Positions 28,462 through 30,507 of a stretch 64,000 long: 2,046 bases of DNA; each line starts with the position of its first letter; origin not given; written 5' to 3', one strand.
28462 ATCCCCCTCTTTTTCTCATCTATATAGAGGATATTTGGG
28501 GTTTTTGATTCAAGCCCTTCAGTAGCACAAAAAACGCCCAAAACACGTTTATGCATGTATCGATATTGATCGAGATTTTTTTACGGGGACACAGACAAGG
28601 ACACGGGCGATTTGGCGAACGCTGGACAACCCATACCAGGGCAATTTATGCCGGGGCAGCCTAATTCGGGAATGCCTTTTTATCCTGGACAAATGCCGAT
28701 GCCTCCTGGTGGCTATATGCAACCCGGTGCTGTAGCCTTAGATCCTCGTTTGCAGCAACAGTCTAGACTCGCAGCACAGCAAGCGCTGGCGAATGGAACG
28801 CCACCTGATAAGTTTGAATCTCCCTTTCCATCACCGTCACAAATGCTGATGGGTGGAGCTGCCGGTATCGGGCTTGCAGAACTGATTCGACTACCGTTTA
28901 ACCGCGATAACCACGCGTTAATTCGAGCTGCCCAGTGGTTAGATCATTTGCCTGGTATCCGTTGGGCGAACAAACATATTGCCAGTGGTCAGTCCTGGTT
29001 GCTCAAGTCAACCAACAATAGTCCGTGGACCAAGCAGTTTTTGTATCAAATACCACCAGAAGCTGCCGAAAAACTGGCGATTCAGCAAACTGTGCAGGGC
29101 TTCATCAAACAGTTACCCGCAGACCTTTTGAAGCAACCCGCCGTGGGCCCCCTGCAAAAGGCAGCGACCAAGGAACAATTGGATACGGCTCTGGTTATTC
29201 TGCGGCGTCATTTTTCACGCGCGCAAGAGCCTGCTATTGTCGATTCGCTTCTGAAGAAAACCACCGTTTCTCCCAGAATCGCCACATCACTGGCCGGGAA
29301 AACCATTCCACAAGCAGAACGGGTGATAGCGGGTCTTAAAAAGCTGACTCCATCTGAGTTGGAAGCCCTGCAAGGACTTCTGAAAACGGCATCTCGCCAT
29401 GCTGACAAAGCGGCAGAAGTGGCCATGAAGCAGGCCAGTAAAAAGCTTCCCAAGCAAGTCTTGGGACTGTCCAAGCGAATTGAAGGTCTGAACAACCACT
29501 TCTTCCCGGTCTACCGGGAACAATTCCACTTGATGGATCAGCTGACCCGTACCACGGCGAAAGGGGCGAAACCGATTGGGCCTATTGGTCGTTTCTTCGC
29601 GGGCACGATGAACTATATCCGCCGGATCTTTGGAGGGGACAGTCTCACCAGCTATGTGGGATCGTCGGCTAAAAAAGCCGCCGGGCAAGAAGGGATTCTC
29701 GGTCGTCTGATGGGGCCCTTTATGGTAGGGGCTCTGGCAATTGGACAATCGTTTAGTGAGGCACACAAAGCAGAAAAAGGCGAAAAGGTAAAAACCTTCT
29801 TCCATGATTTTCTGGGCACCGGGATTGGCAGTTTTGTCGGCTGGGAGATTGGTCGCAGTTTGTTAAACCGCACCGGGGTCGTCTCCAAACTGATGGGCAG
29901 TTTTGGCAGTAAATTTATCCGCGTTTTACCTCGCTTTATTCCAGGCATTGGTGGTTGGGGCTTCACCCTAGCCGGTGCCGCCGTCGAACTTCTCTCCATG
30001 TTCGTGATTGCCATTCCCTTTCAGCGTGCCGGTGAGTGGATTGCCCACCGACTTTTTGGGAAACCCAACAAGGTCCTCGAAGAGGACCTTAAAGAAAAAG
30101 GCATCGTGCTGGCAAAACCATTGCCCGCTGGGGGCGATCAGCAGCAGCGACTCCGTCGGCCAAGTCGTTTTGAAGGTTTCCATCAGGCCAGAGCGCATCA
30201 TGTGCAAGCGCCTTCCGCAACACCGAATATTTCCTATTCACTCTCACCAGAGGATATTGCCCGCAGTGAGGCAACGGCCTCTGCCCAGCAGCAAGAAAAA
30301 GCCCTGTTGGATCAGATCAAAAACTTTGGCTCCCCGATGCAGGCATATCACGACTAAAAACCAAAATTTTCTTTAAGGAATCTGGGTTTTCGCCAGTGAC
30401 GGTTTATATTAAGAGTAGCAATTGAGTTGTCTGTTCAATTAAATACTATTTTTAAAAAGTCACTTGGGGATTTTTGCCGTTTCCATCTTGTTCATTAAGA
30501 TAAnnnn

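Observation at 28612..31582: Cluster of three uncharacterised genes: Pro-rich glycine-zipper membrane protein, HExxH-motif protein and small secreted protein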

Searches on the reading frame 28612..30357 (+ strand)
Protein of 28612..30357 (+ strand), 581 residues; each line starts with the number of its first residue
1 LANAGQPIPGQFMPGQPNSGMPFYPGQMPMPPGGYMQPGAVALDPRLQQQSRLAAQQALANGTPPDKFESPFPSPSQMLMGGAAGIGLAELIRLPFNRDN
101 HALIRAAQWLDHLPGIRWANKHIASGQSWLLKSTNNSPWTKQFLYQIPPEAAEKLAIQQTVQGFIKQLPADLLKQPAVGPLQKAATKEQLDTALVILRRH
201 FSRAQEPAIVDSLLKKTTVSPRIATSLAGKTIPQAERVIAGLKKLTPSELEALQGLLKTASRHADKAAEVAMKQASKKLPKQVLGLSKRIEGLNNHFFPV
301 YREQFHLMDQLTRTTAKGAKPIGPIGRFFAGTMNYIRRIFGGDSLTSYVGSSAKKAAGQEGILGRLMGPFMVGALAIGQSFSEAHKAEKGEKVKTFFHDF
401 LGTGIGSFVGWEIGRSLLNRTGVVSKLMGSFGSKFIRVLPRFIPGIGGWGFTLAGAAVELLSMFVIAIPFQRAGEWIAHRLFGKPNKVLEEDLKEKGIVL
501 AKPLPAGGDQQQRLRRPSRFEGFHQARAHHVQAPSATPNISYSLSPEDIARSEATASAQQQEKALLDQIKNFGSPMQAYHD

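Call 3: search_protein_families(library=pfam, proteins=[window:28612-30357:+], max_evalue=1)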
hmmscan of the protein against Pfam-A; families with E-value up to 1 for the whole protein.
window:28612-30357:+ (581 aa): 1 family
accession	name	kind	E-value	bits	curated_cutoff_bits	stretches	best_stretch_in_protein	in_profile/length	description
PF24152.1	DUF7405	-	0.21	10.9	27.1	1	150-204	231-286/347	Family of unknown function (DUF7405)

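Call 4: search_protein_families(library=ncbifam, proteins=[window:28612-30357:+], max_evalue=1)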
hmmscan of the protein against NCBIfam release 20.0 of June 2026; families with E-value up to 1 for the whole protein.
window:28612-30357:+ (581 aa): 0 families

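Call 12: find_homologous_proteins(query=window:28612-30357:+)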
Query window:28612-30357:+ (581 aa): 3 proteins with E <= 0.001 among 8000 candidates.
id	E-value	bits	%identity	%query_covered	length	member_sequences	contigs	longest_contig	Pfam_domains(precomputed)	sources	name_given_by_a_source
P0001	0.0e+0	1119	88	98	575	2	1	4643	-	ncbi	-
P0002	9.8e-58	214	31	94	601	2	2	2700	-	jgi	jgi:hypothetical protein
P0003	4.4e-44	169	37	48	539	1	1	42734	-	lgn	-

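Call 13: find_encoding_contigs(protein=P0001, flank=10000)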
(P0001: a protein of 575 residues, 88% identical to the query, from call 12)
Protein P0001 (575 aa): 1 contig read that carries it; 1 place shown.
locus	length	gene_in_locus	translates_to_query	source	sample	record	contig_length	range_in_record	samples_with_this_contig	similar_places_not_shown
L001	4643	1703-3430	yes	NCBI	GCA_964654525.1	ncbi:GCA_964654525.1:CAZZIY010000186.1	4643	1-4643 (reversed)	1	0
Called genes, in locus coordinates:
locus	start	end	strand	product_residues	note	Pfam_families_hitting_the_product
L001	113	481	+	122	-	PF02575:YbaB_DNA_bd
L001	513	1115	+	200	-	PF21176:RecR_HhH, PF02132:RecR_ZnF (weak), PF13662:Toprim_4, PF21175:RecR_C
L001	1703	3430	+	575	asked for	-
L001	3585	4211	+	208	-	PF12118:SprA-related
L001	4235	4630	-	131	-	-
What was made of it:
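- On Conserved three-gene module or operon: The full trio is found only in L001, at 88% identity (call 13).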

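Call 14: find_encoding_contigs(protein=P0003, flank=10000)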
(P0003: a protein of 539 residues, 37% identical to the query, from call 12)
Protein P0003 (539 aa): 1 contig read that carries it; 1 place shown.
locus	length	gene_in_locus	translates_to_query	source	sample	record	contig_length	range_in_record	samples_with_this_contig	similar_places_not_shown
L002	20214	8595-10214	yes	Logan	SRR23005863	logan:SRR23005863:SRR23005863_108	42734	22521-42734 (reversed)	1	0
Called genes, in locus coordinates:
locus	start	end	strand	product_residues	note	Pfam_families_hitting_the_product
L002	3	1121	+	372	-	?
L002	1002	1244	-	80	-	-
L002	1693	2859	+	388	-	PF19865:DUF6338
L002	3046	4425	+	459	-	PF03448:MgtE_N, PF00571:CBS (weak), PF01769:MgtE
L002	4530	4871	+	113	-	PF00581:Rhodanese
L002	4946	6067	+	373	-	PF01883:FeS_assembly_P, PF00142:Fer4_NifH (faint), PF01656:CbiA, PF10609:ParA, PF13614:AAA_31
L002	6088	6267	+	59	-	PF13370:Fer4_13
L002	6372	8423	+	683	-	PF03190:Thioredox_DsbH, PF13899:Thioredoxin_7, PF13098:Thioredoxin_2, PF07221:GlcNAc_2-epim (faint)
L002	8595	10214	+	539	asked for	-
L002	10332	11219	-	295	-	PF08797:HIRAN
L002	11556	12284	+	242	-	-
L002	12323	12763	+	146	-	PF00027:cNMP_binding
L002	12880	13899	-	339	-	PF01012:ETF, PF00766:ETF_alpha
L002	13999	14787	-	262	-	PF01012:ETF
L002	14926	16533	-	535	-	PF00072:Response_reg, PF00512:HisKA, PF02518:HATPase_c, PF13581:HATPase_c_2 (faint)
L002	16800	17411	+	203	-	PF00625:Guanylate_kin, PF13238:AAA_18 (faint)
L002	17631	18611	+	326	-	PF00561:Abhydrolase_1, PF06028:DUF915 (weak)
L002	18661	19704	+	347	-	PF10503:Esterase_PHB (weak), PF00561:Abhydrolase_1 (faint)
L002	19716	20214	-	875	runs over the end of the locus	PF02737:3HCDH_N, PF00725:3HCDH, PF00378:ECH_1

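Call 15: find_encoding_contigs(protein=P0002, flank=10000)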
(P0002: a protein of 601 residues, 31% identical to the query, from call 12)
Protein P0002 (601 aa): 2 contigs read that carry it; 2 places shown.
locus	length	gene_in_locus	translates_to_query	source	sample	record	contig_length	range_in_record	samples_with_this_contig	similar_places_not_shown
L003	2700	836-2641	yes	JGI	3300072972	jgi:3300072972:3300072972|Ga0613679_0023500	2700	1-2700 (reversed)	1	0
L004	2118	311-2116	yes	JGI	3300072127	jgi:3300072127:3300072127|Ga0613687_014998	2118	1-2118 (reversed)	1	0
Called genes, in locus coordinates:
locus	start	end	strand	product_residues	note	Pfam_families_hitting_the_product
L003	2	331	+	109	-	PF02086:MethyltransfD12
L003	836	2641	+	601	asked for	-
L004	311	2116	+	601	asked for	?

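Call 17: find_related_loci(query=A1, collection=genome_contigs, flank=10000)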
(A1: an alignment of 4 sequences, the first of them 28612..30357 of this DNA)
Query A1 (581 aa) in genome_contigs; peptide patterns used: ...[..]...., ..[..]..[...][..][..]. (x = any residue, [..] = any of these).
165 stretches matched a pattern; 1 encode a relative of the query (tblastn E <= 1e-3); 1 distinct loci.
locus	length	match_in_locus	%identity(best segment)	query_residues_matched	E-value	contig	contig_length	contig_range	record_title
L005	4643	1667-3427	88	1-581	0e+0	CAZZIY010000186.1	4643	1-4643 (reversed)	MAG TPA_asm: uncultured Vampirovibrionales bacterium isolate SRP124364_co1_423 genome assembly, contig: NODE_23974_lengt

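Call 26: search_protein_representatives(alignment_id=A1)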
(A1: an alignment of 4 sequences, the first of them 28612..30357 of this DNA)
Query: 4 sequences, 585 profile positions. Proteins with E-value up to 0.001 (for the whole library): 139; up to 1e-10: 96; up to 1e-30: 59. The best 139 are listed.
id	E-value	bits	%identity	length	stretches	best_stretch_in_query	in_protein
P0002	2.6e-285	964.1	-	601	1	1-585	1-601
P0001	2.7e-271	917.8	-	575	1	23-585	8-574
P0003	4.4e-210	715.7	-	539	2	220-584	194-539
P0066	7.3e-153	526.8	-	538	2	232-584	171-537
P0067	9.1e-115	401.0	-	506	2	234-581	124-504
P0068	1.5e-109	383.8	-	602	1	1-582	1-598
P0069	1.1e-101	357.7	-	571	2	259-565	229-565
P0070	3.3e-98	346.3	-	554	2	236-582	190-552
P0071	1.6e-93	330.8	-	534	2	228-582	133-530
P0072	3.7e-91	323.0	-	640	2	1-452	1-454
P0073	7.5e-90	318.7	-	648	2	1-452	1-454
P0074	1.3e-89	318.0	-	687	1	1-573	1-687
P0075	2.1e-89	317.2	-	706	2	1-452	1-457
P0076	4.3e-88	312.9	-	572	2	277-566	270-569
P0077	7.1e-86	305.5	-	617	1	1-569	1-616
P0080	2.8e-84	300.3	-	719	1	1-558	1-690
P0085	4.3e-78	279.8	-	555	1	52-567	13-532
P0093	2.7e-68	247.5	-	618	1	4-551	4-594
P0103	3.8e-49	184.3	-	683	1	29-518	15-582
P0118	3.6e-32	128.2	-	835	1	17-548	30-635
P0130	3.2e-24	102.0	-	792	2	236-545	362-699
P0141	1.5e-19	86.6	-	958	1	170-523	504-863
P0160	1.9e-10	56.5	-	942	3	325-534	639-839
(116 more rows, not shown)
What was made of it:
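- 28612..30357 (+): Gene 1 (K2X01_00740, 581 aa): member of an unnamed Vampirovibrionia-restricted all-alpha family. An alternative ATG start lies at 28639. The family has 139 representatives with E<=1e-3 and 96 with E<=1e-10 (call 26).
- Tried and rejected: The exhaustive profile search was what revealed the family (call 26).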

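Call 30: find_homologous_proteins(query=A2, max_evalue=0.00001)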
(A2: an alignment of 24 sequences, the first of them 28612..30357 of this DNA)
Query A2 (24 sequences) (581 aa, profile of the alignment): 3 proteins with E <= 0.00001 among 8000 candidates.
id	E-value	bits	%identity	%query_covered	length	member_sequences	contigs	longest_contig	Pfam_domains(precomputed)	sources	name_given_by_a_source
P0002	1.1e-184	634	31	94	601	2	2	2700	-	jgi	jgi:hypothetical protein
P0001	4.2e-153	530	88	98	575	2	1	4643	-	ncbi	-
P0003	4.6e-151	523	37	48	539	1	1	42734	-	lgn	-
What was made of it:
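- Tried and rejected: The word-indexed search for gene 1 found only three proteins, and repeating it with a 24-sequence profile returned the same three, probably because low-complexity words filled the candidate list (calls 12, 30).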

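Call 31: search_protein_families(library=pfam, alignment_id=A2, max_evalue=0.01)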
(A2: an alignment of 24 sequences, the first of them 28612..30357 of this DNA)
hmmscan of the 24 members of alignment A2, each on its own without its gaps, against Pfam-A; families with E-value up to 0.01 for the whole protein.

A. member 1, window:28612-30357:+ (581 aa): 0 families

B. families by the number of members that match (of 24 scanned): 3 families
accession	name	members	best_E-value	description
PF17830.6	STI1-HOP_DP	1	0.00063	STI1/HOP, DP domain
PF11392.14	AllH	1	0.0017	Oxamate carbamoyltransferase subunit AllH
PF04214.18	DUF411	1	0.0081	Protein of unknown function, DUF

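Call 34: find_related_loci(query=A3, collection=metagenome_contigs, flank=8000)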
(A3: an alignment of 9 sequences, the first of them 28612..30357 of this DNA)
Query A3 (581 aa) in metagenome_contigs; peptide patterns used: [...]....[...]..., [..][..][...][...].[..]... (x = any residue, [..] = any of these).
474 stretches matched a pattern; 1 encode a relative of the query (tblastn E <= 1e-3); 1 distinct loci.
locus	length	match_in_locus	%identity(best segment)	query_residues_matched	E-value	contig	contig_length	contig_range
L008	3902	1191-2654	29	15-497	3e-42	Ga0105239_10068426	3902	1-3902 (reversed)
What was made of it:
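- Tried and rejected: The genome_contigs and metagenome_contigs scans each returned one locus (calls 17, 34).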

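Call 36: find_encoding_contigs(protein=P0067, flank=8000, max_places=3)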
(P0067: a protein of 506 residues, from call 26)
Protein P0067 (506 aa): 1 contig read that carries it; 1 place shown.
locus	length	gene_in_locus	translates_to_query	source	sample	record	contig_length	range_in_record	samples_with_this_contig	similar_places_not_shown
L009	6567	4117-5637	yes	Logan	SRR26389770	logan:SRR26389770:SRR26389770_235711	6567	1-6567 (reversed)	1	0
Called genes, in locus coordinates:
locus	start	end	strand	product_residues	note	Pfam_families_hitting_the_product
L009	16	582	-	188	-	-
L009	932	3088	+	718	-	PF08323:Glyco_transf_5, PF00534:Glycos_transf_1, PF13692:Glyco_trans_1_4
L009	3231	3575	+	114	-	-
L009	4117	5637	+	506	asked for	-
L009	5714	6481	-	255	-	PF08797:HIRAN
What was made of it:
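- In L002 and L009 gene 1 homologues pair instead with a convergent HIRAN-domain gene (calls 14, 36).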

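Call 37: find_encoding_contigs(protein=P0085, flank=8000, max_places=3)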
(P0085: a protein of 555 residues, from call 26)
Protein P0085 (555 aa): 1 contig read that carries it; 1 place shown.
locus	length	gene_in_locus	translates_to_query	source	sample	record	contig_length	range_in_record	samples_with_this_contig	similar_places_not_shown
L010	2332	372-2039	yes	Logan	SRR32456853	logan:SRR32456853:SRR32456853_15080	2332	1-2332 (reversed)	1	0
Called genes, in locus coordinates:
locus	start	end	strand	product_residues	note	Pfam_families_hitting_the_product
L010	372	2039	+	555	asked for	-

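Call 38: find_encoding_contigs(protein=P0077, flank=8000, max_places=3)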
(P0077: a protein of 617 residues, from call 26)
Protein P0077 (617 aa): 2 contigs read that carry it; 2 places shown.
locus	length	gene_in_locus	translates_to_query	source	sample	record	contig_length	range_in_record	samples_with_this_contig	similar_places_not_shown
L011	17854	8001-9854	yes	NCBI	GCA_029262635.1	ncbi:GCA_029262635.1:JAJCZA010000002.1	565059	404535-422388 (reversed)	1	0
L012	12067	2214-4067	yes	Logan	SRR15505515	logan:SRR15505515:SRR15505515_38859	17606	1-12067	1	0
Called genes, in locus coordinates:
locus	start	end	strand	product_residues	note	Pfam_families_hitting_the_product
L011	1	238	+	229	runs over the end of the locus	PF00717:Peptidase_S24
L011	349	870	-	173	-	-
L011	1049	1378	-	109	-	-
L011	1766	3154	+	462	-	PF00772:DnaB, PF06745:ATPase (faint), PF03796:DnaB_C, PF13481:AAA_25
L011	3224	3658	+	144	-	-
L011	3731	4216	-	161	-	PF01386:Ribosomal_L25p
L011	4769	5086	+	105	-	PF02575:YbaB_DNA_bd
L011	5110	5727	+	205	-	PF21176:RecR_HhH, PF02132:RecR_ZnF (weak), PF13662:Toprim_4, PF21175:RecR_C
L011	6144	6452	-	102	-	-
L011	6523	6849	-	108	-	-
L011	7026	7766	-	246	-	-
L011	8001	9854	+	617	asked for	-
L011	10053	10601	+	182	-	PF12118:SprA-related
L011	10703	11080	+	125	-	PF13473:Cupredoxin_1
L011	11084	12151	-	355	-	PF00291:PALP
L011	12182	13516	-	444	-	PF03447:NAD_binding_3, PF00742:Homoserine_dh, PF01842:ACT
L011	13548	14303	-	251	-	-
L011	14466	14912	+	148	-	-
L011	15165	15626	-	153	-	-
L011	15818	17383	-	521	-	PF13429:TPR_15 (faint), PF25060:ARM_TT21_2nd (faint), PF00515:TPR_1 (faint), PF07719:TPR_2 (faint), PF14559:TPR_19, PF13414:TPR_11, PF13424:TPR_12 (weak), PF13414:TPR_11 (weak), +17 more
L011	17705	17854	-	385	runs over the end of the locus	-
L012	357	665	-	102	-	-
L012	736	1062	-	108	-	-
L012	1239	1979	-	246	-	-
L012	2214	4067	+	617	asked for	-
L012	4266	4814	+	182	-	PF12118:SprA-related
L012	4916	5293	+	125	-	PF13473:Cupredoxin_1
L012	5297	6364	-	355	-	PF00291:PALP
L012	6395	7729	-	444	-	PF03447:NAD_binding_3, PF00742:Homoserine_dh, PF01842:ACT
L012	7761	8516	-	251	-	-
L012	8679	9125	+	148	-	-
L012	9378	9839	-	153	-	-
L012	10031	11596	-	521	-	PF13429:TPR_15 (faint), PF25060:ARM_TT21_2nd (faint), PF00515:TPR_1 (faint), PF07719:TPR_2 (faint), PF14559:TPR_19, PF13414:TPR_11, PF13424:TPR_12 (weak), PF13414:TPR_11 (weak), +17 more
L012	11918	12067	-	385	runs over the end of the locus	-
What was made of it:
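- Inherited synteny therefore explains the adjacency as well as function does (calls 13, 38). The pair is kept only where YbaB and RecR are also kept (calls 13, 38).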
